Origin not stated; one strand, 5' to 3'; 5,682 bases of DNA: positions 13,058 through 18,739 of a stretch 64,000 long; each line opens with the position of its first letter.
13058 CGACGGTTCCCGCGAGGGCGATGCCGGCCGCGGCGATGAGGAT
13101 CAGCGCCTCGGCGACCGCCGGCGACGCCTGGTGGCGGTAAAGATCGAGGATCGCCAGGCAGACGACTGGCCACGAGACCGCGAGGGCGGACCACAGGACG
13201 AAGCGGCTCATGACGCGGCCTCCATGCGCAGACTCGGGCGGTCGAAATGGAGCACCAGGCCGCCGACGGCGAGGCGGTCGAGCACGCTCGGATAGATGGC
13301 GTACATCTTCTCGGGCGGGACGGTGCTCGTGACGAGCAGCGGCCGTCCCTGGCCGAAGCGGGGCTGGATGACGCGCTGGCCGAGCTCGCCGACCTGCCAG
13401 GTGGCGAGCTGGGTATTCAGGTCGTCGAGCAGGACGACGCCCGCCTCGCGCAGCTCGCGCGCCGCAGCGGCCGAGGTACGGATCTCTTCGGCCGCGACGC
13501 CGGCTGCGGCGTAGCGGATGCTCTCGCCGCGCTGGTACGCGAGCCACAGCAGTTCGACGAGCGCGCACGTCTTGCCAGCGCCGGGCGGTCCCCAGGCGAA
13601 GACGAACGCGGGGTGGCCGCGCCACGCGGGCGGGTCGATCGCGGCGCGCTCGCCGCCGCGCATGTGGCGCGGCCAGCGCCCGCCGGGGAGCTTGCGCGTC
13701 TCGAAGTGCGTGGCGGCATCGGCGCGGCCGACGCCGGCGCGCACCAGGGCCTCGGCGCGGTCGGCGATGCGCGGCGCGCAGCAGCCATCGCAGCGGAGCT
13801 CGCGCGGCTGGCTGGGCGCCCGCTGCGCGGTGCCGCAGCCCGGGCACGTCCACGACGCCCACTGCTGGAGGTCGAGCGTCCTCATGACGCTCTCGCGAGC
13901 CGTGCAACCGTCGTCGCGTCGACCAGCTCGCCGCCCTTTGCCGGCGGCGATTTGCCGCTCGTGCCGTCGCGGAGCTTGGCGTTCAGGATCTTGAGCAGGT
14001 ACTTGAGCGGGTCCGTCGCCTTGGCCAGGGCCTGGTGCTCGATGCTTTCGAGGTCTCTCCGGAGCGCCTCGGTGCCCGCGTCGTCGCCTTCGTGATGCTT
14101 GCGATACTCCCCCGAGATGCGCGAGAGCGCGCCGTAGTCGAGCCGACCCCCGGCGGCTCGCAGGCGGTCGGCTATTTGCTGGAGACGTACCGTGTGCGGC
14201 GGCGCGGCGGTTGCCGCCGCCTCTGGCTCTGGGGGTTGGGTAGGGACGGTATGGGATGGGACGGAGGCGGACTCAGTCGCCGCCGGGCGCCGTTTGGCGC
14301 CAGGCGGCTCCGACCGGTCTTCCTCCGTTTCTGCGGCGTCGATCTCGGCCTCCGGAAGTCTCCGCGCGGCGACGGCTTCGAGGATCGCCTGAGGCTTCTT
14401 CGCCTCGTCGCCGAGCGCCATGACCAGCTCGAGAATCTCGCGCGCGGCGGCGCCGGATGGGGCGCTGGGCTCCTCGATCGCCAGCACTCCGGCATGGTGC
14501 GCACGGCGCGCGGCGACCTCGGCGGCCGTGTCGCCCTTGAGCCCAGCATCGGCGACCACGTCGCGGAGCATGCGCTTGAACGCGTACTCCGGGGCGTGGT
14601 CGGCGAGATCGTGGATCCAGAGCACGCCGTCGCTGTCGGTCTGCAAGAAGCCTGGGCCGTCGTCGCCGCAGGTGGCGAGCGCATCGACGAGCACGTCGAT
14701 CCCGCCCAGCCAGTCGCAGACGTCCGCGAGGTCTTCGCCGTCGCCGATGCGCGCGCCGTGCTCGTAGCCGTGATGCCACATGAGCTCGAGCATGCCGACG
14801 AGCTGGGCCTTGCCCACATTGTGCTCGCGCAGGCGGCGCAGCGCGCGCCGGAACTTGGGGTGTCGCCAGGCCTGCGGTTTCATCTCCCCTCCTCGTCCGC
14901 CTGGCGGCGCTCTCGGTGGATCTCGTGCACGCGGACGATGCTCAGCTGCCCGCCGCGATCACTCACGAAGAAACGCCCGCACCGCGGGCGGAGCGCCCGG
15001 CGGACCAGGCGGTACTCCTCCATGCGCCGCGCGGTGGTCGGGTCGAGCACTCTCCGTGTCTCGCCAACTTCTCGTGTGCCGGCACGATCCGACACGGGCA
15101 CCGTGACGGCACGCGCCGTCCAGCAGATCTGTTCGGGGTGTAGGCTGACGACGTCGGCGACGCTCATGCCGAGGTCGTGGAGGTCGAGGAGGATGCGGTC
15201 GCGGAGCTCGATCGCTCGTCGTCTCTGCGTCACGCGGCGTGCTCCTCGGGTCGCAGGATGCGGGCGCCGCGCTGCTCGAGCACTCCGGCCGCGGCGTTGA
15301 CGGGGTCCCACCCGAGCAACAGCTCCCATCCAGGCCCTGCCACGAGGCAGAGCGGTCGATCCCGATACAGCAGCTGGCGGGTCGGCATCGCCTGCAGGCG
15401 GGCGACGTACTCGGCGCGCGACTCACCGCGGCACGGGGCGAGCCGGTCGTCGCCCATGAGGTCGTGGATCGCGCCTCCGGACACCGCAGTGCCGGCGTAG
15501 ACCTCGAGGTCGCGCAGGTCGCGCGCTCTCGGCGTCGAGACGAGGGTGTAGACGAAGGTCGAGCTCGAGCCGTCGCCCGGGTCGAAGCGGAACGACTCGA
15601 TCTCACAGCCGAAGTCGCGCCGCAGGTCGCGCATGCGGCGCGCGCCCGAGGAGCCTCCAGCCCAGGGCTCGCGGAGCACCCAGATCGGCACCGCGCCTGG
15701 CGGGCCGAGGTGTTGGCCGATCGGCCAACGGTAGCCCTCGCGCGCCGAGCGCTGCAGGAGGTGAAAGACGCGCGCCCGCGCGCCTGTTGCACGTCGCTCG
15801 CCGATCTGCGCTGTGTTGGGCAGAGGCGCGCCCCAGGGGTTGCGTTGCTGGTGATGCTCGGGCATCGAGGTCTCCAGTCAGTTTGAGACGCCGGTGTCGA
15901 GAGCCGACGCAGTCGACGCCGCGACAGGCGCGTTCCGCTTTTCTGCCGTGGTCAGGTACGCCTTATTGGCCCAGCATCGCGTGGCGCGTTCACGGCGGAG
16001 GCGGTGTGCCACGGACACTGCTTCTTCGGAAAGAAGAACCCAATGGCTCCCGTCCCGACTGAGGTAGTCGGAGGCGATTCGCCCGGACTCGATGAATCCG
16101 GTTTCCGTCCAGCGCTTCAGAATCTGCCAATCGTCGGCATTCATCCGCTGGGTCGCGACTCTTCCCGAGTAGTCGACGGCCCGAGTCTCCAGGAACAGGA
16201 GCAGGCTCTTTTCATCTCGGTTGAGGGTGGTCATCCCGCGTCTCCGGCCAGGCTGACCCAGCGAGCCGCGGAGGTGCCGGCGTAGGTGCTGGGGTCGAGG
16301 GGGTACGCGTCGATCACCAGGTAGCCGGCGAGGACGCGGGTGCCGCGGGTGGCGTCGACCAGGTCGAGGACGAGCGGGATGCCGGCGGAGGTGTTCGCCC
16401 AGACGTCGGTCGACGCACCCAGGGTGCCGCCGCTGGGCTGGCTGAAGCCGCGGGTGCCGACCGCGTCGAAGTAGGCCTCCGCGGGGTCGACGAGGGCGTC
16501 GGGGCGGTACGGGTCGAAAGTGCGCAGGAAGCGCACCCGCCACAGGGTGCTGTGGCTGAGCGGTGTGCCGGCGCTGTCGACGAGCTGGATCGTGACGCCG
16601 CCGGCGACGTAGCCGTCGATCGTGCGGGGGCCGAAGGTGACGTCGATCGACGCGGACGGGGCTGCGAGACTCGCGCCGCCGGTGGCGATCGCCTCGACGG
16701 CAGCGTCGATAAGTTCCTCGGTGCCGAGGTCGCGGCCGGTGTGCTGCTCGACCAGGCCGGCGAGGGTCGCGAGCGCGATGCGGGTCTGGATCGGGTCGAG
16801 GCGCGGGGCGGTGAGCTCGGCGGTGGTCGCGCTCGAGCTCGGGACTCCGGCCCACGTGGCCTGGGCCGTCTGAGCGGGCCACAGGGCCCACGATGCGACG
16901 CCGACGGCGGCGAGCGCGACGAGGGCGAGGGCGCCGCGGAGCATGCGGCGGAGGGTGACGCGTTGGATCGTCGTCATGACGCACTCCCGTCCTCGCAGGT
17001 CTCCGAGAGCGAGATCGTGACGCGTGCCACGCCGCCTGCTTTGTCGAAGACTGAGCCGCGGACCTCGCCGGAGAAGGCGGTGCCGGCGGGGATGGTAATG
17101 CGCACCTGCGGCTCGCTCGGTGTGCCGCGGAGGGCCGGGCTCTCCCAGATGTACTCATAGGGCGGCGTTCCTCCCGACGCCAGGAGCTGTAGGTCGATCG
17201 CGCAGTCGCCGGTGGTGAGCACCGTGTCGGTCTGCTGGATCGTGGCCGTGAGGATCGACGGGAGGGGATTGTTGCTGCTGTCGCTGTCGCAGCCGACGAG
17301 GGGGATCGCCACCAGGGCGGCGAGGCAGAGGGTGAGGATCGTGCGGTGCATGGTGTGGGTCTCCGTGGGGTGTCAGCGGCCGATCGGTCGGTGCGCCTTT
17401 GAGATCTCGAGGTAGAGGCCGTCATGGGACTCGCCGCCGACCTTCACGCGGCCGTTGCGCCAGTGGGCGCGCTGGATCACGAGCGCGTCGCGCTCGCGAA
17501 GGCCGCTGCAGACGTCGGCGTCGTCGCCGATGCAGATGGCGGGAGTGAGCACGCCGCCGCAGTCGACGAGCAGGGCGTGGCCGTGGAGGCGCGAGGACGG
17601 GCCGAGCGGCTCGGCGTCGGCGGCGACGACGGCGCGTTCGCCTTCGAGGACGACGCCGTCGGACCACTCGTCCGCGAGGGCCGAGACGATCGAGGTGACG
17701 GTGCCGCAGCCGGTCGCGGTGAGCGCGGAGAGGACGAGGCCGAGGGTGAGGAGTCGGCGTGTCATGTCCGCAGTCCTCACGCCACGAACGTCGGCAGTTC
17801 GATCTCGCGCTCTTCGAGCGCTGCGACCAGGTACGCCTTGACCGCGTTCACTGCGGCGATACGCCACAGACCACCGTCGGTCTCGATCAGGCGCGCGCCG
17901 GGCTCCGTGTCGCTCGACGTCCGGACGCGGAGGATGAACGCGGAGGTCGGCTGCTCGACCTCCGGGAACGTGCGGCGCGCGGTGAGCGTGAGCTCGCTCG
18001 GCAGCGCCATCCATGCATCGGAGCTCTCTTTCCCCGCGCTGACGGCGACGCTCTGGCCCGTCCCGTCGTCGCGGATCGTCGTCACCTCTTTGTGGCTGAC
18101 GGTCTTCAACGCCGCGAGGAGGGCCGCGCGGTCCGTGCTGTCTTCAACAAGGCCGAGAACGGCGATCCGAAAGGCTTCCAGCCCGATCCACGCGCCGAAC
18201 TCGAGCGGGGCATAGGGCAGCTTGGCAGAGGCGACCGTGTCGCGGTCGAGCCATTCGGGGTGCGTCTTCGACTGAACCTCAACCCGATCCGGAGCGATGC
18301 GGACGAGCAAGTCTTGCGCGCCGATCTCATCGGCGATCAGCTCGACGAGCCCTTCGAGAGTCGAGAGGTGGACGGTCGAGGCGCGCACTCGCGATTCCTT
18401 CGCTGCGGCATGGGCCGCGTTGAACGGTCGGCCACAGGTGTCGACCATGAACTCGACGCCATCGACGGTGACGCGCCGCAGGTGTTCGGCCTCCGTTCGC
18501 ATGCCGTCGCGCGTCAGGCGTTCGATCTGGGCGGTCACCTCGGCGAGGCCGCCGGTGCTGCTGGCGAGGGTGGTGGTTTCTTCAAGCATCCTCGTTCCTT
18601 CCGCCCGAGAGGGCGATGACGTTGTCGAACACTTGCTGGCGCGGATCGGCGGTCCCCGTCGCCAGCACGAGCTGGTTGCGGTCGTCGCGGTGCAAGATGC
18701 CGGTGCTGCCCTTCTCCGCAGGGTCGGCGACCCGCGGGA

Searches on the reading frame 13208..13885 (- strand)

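Call 36: search_protein_families(library=phrogs, proteins=[window:13208-13885:-], max_evalue=0.001)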
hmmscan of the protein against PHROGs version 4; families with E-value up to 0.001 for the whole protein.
window:13208-13885:- (225 aa): 3 families
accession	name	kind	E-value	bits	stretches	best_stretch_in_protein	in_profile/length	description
phrog_3277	-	DNA, RNA and nucleotide metabolism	4.1e-05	24.5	1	96-224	14-157/168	DnaC-like helicase loader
phrog_50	-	DNA, RNA and nucleotide metabolism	0.0004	20.6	1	96-224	373-514/570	DnaC-like helicase loader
phrog_26922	-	DNA, RNA and nucleotide metabolism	0.00068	21.2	1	142-196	6-60/92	DnaC-like helicase loader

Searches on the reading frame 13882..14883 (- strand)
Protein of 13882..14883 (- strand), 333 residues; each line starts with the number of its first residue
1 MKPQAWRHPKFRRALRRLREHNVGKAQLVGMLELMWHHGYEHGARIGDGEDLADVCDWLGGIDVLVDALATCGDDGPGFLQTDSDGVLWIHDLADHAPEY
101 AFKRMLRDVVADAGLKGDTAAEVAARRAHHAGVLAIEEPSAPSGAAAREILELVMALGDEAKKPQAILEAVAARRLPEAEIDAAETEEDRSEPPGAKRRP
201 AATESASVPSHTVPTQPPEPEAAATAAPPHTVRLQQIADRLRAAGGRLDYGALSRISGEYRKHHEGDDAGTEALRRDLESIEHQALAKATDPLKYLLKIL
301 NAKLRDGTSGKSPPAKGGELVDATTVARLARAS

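Call 36: search_protein_families(library=phrogs, proteins=[window:13882-14883:-], max_evalue=0.001)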
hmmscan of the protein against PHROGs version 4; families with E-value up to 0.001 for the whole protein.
window:13882-14883:- (333 aa): 1 family
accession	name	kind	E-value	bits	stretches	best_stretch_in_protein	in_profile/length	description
phrog_9474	-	DNA, RNA and nucleotide metabolism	0.00016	22.3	1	3-104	8-105/288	replication initiation protein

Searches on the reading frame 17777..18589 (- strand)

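Call 36: search_protein_families(library=phrogs, proteins=[window:17777-18589:-], max_evalue=0.001)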
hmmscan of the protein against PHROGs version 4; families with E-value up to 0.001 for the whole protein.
window:17777-18589:- (270 aa): 2 families
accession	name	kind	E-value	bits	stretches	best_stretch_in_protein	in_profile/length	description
phrog_1029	-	unknown function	8.7e-37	127.7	1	57-262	30-232/241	-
phrog_16580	-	unknown function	3.6e-14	53.4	1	202-260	3-57/65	-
